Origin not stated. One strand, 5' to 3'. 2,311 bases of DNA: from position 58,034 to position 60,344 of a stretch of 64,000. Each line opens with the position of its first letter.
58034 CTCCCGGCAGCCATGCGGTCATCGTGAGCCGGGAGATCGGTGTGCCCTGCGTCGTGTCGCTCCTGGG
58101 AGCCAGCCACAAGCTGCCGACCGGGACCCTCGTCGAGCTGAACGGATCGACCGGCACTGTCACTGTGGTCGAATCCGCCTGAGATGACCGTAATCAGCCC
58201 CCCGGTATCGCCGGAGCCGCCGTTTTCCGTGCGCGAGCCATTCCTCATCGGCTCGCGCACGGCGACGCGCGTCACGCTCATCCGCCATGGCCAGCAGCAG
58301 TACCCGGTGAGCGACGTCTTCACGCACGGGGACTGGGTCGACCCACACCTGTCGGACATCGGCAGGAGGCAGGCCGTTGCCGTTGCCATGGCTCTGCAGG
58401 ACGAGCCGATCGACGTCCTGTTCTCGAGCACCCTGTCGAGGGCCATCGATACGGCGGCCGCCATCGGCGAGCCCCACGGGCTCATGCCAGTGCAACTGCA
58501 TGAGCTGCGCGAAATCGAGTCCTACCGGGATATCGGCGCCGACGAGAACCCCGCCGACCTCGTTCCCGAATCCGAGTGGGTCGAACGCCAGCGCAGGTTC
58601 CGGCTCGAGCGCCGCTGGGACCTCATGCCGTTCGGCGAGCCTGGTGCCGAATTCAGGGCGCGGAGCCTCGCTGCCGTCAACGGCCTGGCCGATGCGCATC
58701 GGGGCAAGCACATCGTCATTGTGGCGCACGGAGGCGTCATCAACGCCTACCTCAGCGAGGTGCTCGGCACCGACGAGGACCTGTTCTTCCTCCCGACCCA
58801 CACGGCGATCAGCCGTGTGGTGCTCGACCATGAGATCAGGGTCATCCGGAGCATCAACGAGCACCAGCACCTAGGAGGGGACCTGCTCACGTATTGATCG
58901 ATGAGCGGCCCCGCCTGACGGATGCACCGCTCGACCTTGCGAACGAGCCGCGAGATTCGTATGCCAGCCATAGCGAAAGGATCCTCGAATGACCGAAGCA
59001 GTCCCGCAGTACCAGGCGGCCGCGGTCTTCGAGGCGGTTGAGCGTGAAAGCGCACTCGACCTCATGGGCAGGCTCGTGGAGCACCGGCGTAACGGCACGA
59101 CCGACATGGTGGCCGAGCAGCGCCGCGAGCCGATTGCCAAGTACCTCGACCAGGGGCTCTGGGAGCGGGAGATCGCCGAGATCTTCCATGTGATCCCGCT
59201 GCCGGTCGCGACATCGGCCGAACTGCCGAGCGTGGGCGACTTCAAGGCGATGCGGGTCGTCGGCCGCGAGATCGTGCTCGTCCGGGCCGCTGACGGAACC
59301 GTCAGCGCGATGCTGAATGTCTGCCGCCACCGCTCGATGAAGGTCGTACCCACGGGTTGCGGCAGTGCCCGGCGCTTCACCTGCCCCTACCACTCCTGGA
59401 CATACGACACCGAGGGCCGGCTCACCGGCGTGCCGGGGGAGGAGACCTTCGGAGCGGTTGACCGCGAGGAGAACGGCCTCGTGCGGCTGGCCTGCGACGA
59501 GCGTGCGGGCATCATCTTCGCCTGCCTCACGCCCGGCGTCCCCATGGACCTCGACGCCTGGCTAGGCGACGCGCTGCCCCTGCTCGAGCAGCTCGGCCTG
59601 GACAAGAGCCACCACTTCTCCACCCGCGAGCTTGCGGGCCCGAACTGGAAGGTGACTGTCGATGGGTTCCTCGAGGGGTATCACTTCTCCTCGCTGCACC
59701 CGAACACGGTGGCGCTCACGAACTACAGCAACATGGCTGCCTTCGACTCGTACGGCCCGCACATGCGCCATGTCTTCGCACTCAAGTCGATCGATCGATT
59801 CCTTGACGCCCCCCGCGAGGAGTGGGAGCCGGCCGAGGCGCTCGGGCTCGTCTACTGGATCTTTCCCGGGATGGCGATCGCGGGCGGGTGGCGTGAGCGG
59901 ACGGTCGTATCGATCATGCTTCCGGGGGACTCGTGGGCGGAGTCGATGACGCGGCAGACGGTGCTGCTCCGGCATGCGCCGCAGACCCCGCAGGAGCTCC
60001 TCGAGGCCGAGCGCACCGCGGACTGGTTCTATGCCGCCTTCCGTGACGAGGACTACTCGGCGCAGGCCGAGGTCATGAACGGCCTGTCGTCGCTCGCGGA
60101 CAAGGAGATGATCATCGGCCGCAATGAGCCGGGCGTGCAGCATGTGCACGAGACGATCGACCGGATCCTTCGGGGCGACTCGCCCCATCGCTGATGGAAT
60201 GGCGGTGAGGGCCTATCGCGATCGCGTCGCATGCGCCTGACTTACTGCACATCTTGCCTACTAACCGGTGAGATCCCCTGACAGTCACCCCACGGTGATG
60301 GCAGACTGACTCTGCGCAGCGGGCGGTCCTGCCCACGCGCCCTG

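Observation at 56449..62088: Two ATP-grasp-less swivel-histidine (RPH / PEP-synthase-like) paralogues bracketing a histidine phosphatase and a stand-alone Rieske oxygenase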

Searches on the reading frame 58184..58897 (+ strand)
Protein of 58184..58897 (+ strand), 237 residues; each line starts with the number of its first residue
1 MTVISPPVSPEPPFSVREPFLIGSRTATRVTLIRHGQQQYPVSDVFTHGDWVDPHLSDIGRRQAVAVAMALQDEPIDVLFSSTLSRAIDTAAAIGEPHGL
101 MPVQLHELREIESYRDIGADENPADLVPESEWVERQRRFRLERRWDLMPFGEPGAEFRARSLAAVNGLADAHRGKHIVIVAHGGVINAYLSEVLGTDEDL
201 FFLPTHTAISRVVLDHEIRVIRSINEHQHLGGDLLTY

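Call 7: search_protein_families(library=pfam, proteins=[window:58184-58897:+], max_evalue=0.1)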
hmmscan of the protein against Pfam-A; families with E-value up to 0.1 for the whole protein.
window:58184-58897:+ (237 aa): 1 family
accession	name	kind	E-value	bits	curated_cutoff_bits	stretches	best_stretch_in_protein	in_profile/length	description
PF00300.27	His_Phos_1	-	4.9e-37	127.9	21.7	1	31-226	2-193/194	Histidine phosphatase superfamily (branch 1)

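Call 8: search_protein_families(library=ncbifam, proteins=[window:58184-58897:+], max_evalue=0.1)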
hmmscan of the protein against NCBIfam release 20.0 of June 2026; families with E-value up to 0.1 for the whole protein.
window:58184-58897:+ (237 aa): 19 families
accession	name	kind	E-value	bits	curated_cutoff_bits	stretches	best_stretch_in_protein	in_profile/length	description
TIGR03162.1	ribazole_cobC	equivalog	2.5e-19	69.4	162.9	1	30-199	1-161/176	alpha-ribazole phosphatase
NF005567.0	PRK07238.1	equivalog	5.6e-16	58.8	326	1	25-230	175-377/378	bifunctional RNase H/acid phosphatase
NF045917.1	PhserinePhPspA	equivalog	3.3e-15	56.3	350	1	29-231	3-201/211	phosphoserine phosphatase PspA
TIGR03848.1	MSMEG_4193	subfamily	2e-14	53.5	203.85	1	30-201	2-171/204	MSMEG_4193 family putative phosphomutase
NF002217.0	PRK01112.1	equivalog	8.2e-14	51.5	320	1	29-129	3-103/228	2,3-bisphosphoglycerate-dependent phosphoglycerate mutase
NF011580.0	PRK15004.1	equivalog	2.4e-12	47.3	250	1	29-228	2-197/203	adenosylcobalamin/alpha-ribazole phosphatase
TIGR01258.1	pgm_1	subfamily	1.4e-11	44.3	81.7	1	29-94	2-67/245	2,3-bisphosphoglycerate-dependent phosphoglycerate mutase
NF038349.1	dPGM_arch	equivalog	5.8e-11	42.6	225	1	30-201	1-156/194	2,3-diphosphoglycerate-dependent phosphoglycerate mutase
NF010718.0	PRK14120.1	equivalog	1.5e-10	40.8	366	1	27-93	4-70/249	phosphoglyceromutase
NF010713.0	PRK14115.1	equivalog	5.6e-10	38.9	305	1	28-95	2-69/248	2,3-diphosphoglycerate-dependent phosphoglycerate mutase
NF002339.0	PRK01295.1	equivalog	1.2e-09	38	316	1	30-190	5-166/206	2,3-bisphosphoglycerate-dependent phosphoglycerate mutase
NF002901.0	PRK03482.1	equivalog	2.2e-09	37.2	261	1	29-196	3-164/215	2,3-diphosphoglycerate-dependent phosphoglycerate mutase GpmB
NF010717.0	PRK14119.1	equivalog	1.6e-07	31.1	378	1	29-94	3-68/228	2,3-diphosphoglycerate-dependent phosphoglycerate mutase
NF010714.0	PRK14116.1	equivalog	1.7e-07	31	401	1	29-92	3-66/229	2,3-diphosphoglycerate-dependent phosphoglycerate mutase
NF010716.0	PRK14118.1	equivalog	8.1e-07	28.6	409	1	30-107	3-81/227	2,3-diphosphoglycerate-dependent phosphoglycerate mutase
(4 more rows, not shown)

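Call 62: search_solved_structures(query=window:58184-58897:+, max_evalue=0.00001)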
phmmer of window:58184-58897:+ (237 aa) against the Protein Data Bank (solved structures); distinct sequences matched with E-value up to 0.00001: 24.
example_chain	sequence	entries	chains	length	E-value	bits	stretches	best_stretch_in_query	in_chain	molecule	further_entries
8s6q_A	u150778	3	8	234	3.8e-11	46.2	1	15-231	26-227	Phosphoglycerate mutase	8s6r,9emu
8s7m_A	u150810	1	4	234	2.6e-10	43.5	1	15-231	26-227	Phosphoglycerate mutase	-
1ebb_A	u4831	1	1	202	5.2e-10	42.5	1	27-206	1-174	PHOSPHATASE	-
1h2e_A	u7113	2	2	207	5.7e-10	42.4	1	27-206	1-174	PHOSPHATASE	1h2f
4pz9_A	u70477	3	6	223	7.7e-10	41.9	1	27-191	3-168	Glucosyl-3-phosphoglycerate phosphatase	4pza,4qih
6s2q_A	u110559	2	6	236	9.1e-10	41.7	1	27-191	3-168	Glucosyl-3-phosphoglycerate phosphatase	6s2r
4ij5_A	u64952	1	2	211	4.7e-09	39.4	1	29-231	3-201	Phosphoserine phosphatase 1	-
4ij6_A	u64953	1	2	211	6.2e-08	35.7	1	45-231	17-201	Phosphoserine phosphatase 1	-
5um0_A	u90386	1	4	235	6.3e-08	35.6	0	30-98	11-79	2,3-bisphosphoglycerate-dependent phosphoglycerate mutase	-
4eo9_A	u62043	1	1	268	7.5e-08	35.4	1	25-132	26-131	2,3-bisphosphoglycerate-dependent phosphoglycerate mutase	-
4emb_A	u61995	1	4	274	8.8e-08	35.2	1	29-94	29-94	2,3-bisphosphoglycerate-dependent phosphoglycerate mutase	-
1qhf_A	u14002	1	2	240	1.3e-07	34.6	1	29-96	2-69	PROTEIN (PHOSPHOGLYCERATE MUTASE)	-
1bq3_D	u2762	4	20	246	1.4e-07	34.5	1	29-96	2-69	PROTEIN (PHOSPHOGLYCERATE MUTASE 1) | PHOSPHOGLYCERATE MUTASE 1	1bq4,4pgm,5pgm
1rii_A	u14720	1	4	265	1e-06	31.7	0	30-92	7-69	2,3-bisphosphoglycerate-dependent phosphoglycerate mutase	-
1fzt_A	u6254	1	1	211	1.7e-06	30.9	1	30-199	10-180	PHOSPHOGLYCERATE MUTASE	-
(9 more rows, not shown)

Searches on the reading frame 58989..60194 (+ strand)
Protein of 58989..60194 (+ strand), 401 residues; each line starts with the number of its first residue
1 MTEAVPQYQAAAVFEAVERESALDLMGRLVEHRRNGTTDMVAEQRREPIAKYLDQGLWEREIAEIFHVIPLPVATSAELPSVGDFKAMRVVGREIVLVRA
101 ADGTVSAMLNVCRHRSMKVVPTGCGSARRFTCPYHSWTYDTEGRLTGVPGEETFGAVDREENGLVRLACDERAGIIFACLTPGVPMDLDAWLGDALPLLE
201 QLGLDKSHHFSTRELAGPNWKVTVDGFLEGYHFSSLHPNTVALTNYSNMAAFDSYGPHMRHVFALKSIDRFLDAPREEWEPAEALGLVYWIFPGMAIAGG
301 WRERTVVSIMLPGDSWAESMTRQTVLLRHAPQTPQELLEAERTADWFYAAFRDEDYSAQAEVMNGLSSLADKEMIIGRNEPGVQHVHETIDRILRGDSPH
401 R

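Call 7: search_protein_families(library=pfam, proteins=[window:58989-60194:+], max_evalue=0.1)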
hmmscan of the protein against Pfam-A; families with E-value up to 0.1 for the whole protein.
window:58989-60194:+ (401 aa): 2 families
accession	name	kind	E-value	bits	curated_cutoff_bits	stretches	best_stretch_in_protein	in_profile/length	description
PF00848.25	Ring_hydroxyl_A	-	2.7e-24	86.7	24.9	1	217-395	15-207/208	Ring hydroxylating alpha subunit (catalytic domain)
PF00355.32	Rieske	-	2.3e-18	66.3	20.3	1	72-152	4-82/88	Rieske [2Fe-2S] domain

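Call 8: search_protein_families(library=ncbifam, proteins=[window:58989-60194:+], max_evalue=0.1)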
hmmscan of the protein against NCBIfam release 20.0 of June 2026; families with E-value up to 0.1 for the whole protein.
window:58989-60194:+ (401 aa): 8 families
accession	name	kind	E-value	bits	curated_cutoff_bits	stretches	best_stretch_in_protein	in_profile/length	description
NF058607.1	GlBtMonoOxGbcA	equivalog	2.7e-29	101.8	670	1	32-244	15-230/420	glycine betaine monooxygenase oxygenase subunit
NF042946.1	3PPDioc_HcaE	equivalog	4.3e-27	95.2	830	1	50-202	19-173/450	3-phenylpropionate/cinnamic acid dioxygenase subunit alpha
NF041684.1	ant_diox_AndAc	equivalog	3.5e-24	85.2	750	1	46-238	22-223/418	anthranilate 1,2-dioxygenase large subunit AndAc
TIGR03228.1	anthran_1_2_A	equivalog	9.7e-23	80.6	671.9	1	54-246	23-222/438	anthranilate 1,2-dioxygenase large subunit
TIGR03229.1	benzo_1_2_benA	equivalog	1.6e-18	66.9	780.95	1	52-246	21-224/433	benzoate 1,2-dioxygenase large subunit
NF052579.1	BetMthstMoxSdmAMthl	equivalog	8.8e-09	34.8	600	1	83-206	30-147/351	4beta-methylsterol monooxygenase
NF010001.0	PRK13474.1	subfamily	0.052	12.9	154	1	108-151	103-144/178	cytochrome b6-f complex iron-sulfur subunit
TIGR01416.1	Rieske_proteo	equivalog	0.081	12.9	97.4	0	104-149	108-155/176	ubiquinol-cytochrome c reductase iron-sulfur subunit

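Call 61: search_solved_structures(query=window:58989-60194:+, max_evalue=0.00001)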
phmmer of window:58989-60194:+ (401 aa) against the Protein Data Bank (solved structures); distinct sequences matched with E-value up to 0.00001: 42.
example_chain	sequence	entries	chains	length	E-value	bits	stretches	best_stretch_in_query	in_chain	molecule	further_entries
6y9c_A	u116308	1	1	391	4.3e-25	91.9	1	51-369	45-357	Carnitine monooxygenase oxygenase subunit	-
6y8j_A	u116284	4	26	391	4.3e-25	91.9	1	51-369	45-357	Carnitine monooxygenase oxygenase subunit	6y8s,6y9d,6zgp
1uli_A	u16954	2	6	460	4.7e-25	91.8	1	47-217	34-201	biphenyl dioxygenase large subunit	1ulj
9jp5_A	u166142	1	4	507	1.3e-23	87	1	27-243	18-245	Phthalate 3,4-dioxygenase alpha subunit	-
2xr8_A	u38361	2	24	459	8.5e-23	84.3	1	51-209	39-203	BIPHENYL DIOXYGENASE SUBUNIT ALPHA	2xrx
3gzx_A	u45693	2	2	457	1.3e-22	83.7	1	50-218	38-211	Biphenyl dioxygenase subunit alpha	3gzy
2xsh_A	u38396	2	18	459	1.7e-22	83.4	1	51-209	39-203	BIPHENYL DIOXYGENASE SUBUNIT ALPHA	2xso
5aeu_A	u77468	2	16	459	1.9e-22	83.2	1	51-209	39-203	BIPHENYL DIOXYGENASE SUBUNIT ALPHA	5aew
2yfi_A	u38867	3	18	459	2e-22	83.1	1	51-209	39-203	BIPHENYL DIOXYGENASE SUBUNIT ALPHA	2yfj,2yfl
3en1_A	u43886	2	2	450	2.9e-22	82.6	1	51-217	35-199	Benzene 1,2-dioxygenase subunit alpha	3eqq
3n0q_A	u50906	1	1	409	9.1e-22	81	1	50-239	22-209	Putative aromatic-ring hydroxylating dioxygenase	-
8k0a_A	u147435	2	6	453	2.2e-21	79.7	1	51-208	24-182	3-phenylpropionate/cinnamic acid dioxygenase subunit alpha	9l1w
7c8z_A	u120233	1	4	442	6.1e-21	78.2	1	46-238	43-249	Salicylate 5-hydroxylase, large oxygenase component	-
1wql_A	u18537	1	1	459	9.8e-21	77.6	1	52-229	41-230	iron-sulfur protein large subunit of cumene dioxygenase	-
3vca_A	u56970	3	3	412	1.1e-20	77.4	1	59-239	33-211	Ring-hydroxylating dioxygenase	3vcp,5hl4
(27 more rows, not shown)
